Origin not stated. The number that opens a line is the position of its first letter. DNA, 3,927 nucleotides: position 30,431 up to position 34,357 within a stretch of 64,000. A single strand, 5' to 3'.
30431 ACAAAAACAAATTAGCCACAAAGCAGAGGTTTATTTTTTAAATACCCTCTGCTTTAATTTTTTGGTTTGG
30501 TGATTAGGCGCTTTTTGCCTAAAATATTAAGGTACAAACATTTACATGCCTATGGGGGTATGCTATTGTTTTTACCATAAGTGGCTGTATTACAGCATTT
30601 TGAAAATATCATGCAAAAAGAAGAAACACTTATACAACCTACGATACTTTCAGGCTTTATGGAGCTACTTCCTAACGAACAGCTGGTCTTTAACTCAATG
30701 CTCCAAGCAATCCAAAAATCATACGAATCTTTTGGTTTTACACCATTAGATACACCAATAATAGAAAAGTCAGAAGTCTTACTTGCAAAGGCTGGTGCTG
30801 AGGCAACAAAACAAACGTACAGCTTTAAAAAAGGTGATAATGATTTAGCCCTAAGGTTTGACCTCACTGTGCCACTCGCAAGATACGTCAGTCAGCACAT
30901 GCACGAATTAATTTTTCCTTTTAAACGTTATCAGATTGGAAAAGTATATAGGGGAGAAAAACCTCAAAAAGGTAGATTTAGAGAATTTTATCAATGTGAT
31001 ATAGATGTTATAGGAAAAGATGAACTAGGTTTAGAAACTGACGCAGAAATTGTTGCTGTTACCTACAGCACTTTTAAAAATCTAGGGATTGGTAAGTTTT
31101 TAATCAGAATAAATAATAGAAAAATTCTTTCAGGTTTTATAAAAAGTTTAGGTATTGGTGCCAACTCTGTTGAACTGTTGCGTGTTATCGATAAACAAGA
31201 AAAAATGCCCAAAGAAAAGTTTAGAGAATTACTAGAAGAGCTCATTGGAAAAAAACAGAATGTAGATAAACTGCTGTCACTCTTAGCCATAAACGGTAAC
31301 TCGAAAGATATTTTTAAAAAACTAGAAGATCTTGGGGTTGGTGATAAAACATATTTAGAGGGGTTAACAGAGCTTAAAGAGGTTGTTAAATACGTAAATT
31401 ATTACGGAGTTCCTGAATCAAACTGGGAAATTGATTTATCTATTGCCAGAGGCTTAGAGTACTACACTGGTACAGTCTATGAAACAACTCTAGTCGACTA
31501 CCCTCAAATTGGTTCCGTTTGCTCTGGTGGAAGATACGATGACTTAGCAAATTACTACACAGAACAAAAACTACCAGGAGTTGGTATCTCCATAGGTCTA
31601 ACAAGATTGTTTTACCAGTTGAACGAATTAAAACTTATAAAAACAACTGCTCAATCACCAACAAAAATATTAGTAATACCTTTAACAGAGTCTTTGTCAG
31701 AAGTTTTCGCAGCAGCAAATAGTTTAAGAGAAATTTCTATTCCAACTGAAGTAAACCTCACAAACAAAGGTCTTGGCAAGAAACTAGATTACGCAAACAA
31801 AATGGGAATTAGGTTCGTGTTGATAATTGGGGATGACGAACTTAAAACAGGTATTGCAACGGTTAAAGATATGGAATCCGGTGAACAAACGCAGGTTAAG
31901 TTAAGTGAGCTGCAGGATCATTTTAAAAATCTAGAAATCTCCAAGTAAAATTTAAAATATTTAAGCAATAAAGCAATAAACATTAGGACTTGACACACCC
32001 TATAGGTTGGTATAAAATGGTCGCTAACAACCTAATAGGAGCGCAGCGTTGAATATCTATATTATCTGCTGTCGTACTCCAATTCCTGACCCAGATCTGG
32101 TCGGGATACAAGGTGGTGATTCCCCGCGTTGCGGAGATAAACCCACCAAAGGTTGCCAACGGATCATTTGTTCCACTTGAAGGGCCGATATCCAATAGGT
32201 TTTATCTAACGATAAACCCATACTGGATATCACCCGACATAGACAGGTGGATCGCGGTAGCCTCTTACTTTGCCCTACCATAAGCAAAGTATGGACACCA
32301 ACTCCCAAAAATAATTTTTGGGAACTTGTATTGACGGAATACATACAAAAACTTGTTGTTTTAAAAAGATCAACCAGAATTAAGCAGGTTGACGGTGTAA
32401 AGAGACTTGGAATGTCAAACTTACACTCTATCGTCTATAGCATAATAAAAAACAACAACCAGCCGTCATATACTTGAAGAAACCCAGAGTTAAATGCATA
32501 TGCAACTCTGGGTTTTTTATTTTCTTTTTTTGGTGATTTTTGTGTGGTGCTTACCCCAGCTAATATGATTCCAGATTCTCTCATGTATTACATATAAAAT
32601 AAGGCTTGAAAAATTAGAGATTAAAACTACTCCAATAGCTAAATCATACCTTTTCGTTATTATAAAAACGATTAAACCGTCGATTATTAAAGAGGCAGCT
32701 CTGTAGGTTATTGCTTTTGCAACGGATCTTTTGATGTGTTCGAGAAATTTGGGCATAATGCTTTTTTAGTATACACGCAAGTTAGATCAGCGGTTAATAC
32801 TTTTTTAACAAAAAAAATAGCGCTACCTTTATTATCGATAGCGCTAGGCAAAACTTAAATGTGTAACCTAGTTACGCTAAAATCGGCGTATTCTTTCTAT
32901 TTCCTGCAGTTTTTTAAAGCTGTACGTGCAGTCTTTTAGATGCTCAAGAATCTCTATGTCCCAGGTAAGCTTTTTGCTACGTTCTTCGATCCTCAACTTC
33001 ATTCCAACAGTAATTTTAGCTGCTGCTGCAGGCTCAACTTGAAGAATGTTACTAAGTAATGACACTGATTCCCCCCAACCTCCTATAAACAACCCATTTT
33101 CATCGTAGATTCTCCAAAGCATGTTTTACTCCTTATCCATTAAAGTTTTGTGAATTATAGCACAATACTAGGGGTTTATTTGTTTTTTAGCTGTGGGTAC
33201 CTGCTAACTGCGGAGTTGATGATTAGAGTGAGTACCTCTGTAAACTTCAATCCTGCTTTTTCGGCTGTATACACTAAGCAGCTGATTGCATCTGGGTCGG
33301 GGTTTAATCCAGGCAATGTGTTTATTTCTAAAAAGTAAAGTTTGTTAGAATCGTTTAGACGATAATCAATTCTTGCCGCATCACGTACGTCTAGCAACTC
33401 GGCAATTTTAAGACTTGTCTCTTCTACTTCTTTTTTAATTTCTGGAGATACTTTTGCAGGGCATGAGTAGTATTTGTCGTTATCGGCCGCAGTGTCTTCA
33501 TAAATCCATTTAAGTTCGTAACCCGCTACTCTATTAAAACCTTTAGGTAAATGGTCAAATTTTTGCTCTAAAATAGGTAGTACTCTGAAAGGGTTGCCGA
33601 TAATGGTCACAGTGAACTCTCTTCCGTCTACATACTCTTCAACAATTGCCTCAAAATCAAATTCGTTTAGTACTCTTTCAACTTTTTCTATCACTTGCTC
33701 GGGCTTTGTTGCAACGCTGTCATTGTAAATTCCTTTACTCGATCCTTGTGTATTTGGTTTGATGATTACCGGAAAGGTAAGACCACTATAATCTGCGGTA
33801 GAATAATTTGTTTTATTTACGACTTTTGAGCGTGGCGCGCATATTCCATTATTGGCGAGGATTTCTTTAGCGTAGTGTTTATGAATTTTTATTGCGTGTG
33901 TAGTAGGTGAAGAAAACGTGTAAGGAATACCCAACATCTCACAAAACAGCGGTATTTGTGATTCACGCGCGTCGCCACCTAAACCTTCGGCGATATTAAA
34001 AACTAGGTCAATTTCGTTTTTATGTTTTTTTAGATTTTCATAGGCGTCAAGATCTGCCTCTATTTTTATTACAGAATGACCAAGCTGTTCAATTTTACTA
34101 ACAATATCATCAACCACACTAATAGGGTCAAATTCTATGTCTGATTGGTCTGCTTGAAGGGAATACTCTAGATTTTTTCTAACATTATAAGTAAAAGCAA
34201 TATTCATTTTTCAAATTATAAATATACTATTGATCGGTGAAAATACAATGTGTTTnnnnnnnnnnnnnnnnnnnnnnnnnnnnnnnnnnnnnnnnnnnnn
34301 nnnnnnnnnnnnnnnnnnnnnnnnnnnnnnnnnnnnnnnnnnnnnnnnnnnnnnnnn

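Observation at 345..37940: Over-represented 15-nt motif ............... found seven times exactly, mostly intergenic and in both orientations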

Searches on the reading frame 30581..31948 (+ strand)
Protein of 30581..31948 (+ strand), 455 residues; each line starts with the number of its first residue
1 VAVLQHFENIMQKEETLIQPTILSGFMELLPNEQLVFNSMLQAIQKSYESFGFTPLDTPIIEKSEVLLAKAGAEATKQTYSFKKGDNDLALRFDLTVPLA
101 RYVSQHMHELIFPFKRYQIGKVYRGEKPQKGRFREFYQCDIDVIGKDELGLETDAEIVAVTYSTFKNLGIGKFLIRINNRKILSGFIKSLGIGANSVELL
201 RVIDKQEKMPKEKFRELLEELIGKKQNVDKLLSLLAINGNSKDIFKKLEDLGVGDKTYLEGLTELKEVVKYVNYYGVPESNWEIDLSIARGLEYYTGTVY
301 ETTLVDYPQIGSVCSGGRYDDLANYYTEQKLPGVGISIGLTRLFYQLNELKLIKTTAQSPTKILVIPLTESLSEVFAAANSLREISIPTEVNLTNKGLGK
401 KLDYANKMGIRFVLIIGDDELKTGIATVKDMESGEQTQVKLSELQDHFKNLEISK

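Call 9: search_protein_families(library=pfam, proteins=[window:30581-31948:+])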
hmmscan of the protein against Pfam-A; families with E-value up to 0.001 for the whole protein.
window:30581-31948:+ (455 aa): 5 families
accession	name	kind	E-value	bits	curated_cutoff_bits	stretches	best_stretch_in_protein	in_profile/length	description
PF13393.11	tRNA-synt_His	-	1.3e-40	140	25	1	25-343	1-308/308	Histidyl-tRNA synthetase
PF03129.25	HGTP_anticodon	-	6.2e-16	58.8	21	1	362-450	1-93/94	Anticodon binding domain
PF00587.30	tRNA-synt_2b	-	2.1e-08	34.8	29.3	1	86-181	8-107/179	tRNA synthetase class II core domain (G, H, P, S and T)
PF00152.25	tRNA-synt_2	-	2.9e-06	27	25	1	38-143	26-121/308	tRNA synthetases class II (D, K and N)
PF01409.25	tRNA-synt_2d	-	0.00016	21.7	19.8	1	36-147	18-136/246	tRNA synthetases class II core domain (F)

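Call 12: find_homologous_proteins(query=window:30581-31948:+, max_evalue=1e-50)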
Query window:30581-31948:+ (455 aa): 8000 proteins with E <= 1e-50 among 8000 candidates; the best 120 are listed.
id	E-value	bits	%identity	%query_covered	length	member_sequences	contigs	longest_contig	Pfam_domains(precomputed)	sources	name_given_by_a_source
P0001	1.5e-287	971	100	98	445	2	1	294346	PF13393.12,PF03129.26,PF00587.31,PF00152.26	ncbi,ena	-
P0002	1.1e-178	613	63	96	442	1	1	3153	PF13393.12,PF03129.26,PF00587.31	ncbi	-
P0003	2.8e-178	611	65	93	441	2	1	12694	PF13393.12,PF03129.26,PF00587.31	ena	-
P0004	1.9e-177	609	63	96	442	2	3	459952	PF13393.12,PF03129.26,PF00587.31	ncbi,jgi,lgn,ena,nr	ncbi:MAG: histidine--tRNA ligase [Patescibacteria group bacterium]|nr:histidine--tRNA ligase [Patesc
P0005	2.5e-177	608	64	95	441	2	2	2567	PF13393.12,PF03129.26,PF00587.31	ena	-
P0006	4.7e-177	607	64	95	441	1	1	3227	PF13393.12,PF03129.26,PF00587.31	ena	-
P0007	6.4e-177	607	64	95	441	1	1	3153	PF13393.12,PF03129.26,PF00587.31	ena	-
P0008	6.6e-177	607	63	96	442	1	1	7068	PF13393.12,PF03129.26,PF00587.31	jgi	jgi:histidyl-tRNA synthetase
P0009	3.6e-176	604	63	96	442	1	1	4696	PF13393.12,PF03129.26,PF00587.31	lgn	-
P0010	1.6e-174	599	63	96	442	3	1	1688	PF13393.12,PF03129.26,PF00587.31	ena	-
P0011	1.8e-171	589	62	93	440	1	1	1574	PF13393.12,PF03129.26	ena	-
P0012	6.1e-171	587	62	94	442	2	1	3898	PF13393.12,PF03129.26,PF00587.31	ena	-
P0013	2.1e-170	585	61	97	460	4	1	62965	PF13393.12,PF03129.26,PF00587.31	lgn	-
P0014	9.1e-169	580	61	95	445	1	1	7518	PF13393.12,PF03129.26,PF00587.31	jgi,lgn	-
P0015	1.1e-167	576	61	93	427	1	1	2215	PF13393.12,PF03129.26,PF00587.31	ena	-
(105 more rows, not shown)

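Call 13: find_encoding_contigs(protein=P0001, flank=10000, max_places=4)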
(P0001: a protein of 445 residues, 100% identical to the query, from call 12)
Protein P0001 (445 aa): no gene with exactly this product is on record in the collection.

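Call 14: find_encoding_contigs(protein=P0004, flank=10000, max_places=4)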
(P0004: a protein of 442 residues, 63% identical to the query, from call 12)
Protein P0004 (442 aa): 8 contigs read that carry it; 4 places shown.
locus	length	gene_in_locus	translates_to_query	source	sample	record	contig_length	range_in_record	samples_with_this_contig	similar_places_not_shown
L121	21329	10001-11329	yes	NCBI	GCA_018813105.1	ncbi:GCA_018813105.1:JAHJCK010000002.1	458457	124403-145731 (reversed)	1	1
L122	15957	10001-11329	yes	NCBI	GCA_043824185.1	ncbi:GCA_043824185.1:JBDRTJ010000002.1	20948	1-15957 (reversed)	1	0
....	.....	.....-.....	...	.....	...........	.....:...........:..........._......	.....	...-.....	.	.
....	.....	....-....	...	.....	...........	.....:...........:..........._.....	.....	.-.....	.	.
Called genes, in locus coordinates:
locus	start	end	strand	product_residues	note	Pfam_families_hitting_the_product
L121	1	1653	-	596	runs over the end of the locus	PF13231:PMT_2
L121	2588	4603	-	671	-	PF17391:Urocanase_N, PF01175:Urocanase, PF17392:Urocanase_C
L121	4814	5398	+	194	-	-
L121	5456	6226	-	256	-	-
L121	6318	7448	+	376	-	PF05343:Peptidase_M42 (faint), PF01546:Peptidase_M20, PF07687:M20_dimer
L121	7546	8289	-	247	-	PF00583:Acetyltransf_1 (weak), PF13508:Acetyltransf_7 (weak)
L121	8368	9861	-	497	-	PF00221:Lyase_aromatic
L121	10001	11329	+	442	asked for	PF13393:tRNA-synt_His, PF00587:tRNA-synt_2b (weak), PF03129:HGTP_anticodon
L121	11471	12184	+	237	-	PF00696:AA_kinase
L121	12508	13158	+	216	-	PF14681:UPRTase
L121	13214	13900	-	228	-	PF11611:DUF4352 (weak)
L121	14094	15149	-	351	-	-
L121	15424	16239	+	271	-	-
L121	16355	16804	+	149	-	PF00293:NUDIX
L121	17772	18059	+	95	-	PF14213:DUF4325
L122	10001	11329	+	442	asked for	PF13393:tRNA-synt_His, PF00587:tRNA-synt_2b (weak), PF03129:HGTP_anticodon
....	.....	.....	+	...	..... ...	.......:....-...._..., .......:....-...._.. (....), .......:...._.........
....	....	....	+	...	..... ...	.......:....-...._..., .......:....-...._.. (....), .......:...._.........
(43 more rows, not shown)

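Call 18: find_encoding_contigs(protein=window:30581-31948:+, flank=10000, max_places=6)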
Protein window:30581-31948:+ (455 aa): no gene with exactly this product is on record in the collection.

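Call 19: find_encoding_contigs(protein=P0003, flank=10000, max_places=4)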
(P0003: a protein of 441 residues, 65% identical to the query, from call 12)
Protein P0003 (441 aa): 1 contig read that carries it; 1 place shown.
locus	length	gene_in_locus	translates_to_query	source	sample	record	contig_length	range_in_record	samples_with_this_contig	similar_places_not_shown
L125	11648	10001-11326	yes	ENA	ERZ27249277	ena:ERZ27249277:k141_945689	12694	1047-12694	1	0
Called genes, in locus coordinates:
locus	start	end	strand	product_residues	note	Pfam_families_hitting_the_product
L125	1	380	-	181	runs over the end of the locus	PF04011:LemA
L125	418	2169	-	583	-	PF14716:HHH_8, PF14520:HHH_5 (faint), PF14792:DNA_pol_B_palm (faint), PF14791:DNA_pol_B_thumb, PF02811:PHP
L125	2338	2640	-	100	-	PF12647:RNHCP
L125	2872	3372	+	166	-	PF01476:LysM (weak)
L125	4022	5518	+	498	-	PF00221:Lyase_aromatic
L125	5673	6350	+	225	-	PF00583:Acetyltransf_1, PF13508:Acetyltransf_7, PF13673:Acetyltransf_10 (faint), PF08445:FR47 (weak)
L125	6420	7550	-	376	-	PF01546:Peptidase_M20, PF07687:M20_dimer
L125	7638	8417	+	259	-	-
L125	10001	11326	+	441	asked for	PF13393:tRNA-synt_His, PF00587:tRNA-synt_2b (weak), PF03129:HGTP_anticodon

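Call 20: find_encoding_contigs(protein=P0121, flank=10000, max_places=6)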
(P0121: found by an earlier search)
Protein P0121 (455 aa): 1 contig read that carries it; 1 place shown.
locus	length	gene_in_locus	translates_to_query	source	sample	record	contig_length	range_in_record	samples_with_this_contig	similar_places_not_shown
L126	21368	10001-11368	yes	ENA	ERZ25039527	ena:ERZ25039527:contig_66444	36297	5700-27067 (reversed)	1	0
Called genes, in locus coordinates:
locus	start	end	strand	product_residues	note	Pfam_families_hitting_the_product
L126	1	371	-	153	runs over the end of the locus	PF00583:Acetyltransf_1, PF09390:DUF1999, PF13302:Acetyltransf_3, PF13420:Acetyltransf_4 (weak), PF13673:Acetyltransf_10, PF13508:Acetyltransf_7, PF08445:FR47 (weak)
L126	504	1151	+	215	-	-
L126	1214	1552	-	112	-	-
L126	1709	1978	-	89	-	-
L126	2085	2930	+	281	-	PF12775:AAA_7 (weak), PF00005:ABC_tran (weak), PF13191:AAA_16 (weak), PF20720:nSTAND3 (weak), PF13401:AAA_22 (faint), PF00004:AAA (weak), PF05729:NACHT (faint)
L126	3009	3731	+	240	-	PF00578:AhpC-TSA, PF08534:Redoxin, PF10417:1-cysPrx_C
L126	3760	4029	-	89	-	-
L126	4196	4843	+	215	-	PF02517:Rce1-like (weak)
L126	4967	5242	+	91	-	-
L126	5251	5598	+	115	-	-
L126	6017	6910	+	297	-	PF01207:Dus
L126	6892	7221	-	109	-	-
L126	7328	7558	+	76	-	-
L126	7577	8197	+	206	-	-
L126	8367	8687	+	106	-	-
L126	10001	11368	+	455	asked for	PF00152:tRNA-synt_2 (faint), PF13393:tRNA-synt_His, PF00587:tRNA-synt_2b, PF03129:HGTP_anticodon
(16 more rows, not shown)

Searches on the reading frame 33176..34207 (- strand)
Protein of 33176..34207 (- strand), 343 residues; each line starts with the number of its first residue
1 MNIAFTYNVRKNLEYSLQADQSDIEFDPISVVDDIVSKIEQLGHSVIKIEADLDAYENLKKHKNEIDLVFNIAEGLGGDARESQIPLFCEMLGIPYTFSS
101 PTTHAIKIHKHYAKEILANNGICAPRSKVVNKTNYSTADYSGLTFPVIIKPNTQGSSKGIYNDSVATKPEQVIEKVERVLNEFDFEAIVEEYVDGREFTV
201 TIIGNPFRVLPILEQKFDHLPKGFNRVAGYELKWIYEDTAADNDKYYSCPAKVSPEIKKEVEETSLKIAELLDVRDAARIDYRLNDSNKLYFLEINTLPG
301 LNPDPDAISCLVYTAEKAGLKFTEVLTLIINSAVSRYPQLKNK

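Call 32: search_protein_families(library=pfam, proteins=[window:33176-34207:-], max_evalue=0.01)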
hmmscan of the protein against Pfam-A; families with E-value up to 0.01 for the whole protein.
window:33176-34207:- (343 aa): 7 families
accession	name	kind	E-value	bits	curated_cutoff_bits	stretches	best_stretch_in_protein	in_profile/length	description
PF07478.18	Dala_Dala_lig_C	-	3.2e-30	105.6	24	1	133-330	25-203/204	D-ala D-ala ligase C-terminus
PF13535.11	ATP-grasp_4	-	1.7e-09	38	27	1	144-201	2-69/160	ATP-grasp domain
PF02655.19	ATP-grasp_3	-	6.7e-07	30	23.2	1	114-296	8-154/160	ATP-grasp domain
PF02786.22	CPSase_L_D2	-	2.8e-06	27.4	19.8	1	253-297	133-178/211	Carbamoyl-phosphate synthase L chain, ATP binding domain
PF01071.24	GARS_A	-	4e-06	27.2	27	1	110-212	3-108/194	Phosphoribosylglycinamide synthetase, ATP-grasp (A) domain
PF08443.16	RimK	-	0.00022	21.3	21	0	110-195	4-84/188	RimK-like ATP-grasp domain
PF02222.28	ATP-grasp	-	0.0018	18.4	27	0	117-194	3-77/179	ATP-grasp domain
